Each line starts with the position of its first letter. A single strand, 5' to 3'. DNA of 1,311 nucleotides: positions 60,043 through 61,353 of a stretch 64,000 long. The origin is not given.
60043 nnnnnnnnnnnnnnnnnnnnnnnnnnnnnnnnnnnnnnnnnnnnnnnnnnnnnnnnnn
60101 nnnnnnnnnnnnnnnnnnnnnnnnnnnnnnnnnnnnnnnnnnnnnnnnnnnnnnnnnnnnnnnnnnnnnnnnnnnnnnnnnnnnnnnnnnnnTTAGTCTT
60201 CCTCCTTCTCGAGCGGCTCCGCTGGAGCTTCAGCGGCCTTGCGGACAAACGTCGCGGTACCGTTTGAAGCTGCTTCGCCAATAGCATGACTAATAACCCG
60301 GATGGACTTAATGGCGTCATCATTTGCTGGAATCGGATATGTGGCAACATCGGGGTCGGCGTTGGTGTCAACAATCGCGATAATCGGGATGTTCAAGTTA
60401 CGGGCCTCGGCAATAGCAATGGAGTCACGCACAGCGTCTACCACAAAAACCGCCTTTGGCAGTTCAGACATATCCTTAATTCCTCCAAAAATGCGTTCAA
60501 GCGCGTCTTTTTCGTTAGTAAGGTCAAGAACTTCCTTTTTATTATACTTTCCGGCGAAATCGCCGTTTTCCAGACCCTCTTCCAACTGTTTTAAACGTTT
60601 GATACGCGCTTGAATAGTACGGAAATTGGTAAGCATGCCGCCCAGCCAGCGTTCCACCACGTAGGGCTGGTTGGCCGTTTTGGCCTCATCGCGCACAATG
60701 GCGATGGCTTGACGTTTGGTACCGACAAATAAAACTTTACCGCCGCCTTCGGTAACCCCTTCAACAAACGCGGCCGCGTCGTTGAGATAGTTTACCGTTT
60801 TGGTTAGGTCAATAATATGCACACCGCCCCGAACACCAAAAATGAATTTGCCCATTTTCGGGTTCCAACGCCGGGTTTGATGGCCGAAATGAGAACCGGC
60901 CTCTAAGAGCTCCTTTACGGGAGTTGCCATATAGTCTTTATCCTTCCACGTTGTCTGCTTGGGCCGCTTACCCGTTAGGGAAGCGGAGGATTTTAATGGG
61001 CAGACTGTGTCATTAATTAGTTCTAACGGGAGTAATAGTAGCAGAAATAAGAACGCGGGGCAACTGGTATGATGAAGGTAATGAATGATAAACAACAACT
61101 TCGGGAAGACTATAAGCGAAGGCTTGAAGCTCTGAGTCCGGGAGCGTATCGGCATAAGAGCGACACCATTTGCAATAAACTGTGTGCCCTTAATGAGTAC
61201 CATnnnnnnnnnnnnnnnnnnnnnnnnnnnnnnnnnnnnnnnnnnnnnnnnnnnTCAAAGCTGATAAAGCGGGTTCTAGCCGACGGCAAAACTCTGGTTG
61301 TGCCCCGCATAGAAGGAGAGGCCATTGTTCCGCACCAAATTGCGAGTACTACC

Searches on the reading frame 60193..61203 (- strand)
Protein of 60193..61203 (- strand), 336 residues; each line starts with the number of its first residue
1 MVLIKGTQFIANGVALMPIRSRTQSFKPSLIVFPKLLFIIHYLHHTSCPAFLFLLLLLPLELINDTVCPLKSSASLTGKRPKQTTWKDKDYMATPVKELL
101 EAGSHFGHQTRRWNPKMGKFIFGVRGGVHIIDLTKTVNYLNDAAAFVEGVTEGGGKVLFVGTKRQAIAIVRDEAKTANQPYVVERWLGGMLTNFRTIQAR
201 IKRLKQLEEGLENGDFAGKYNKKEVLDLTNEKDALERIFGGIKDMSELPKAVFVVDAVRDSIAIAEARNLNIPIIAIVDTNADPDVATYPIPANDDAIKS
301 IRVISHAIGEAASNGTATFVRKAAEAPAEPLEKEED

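Call 89: search_protein_families(library=pfam, proteins=[window:60193-61203:-], max_evalue=0.00001)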
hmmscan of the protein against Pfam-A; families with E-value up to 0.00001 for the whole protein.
window:60193-61203:- (336 aa): 1 family
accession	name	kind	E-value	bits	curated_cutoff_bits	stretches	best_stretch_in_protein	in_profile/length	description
PF00318.25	Ribosomal_S2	-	4.7e-90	301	26.1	1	99-315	1-216/216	Ribosomal protein S2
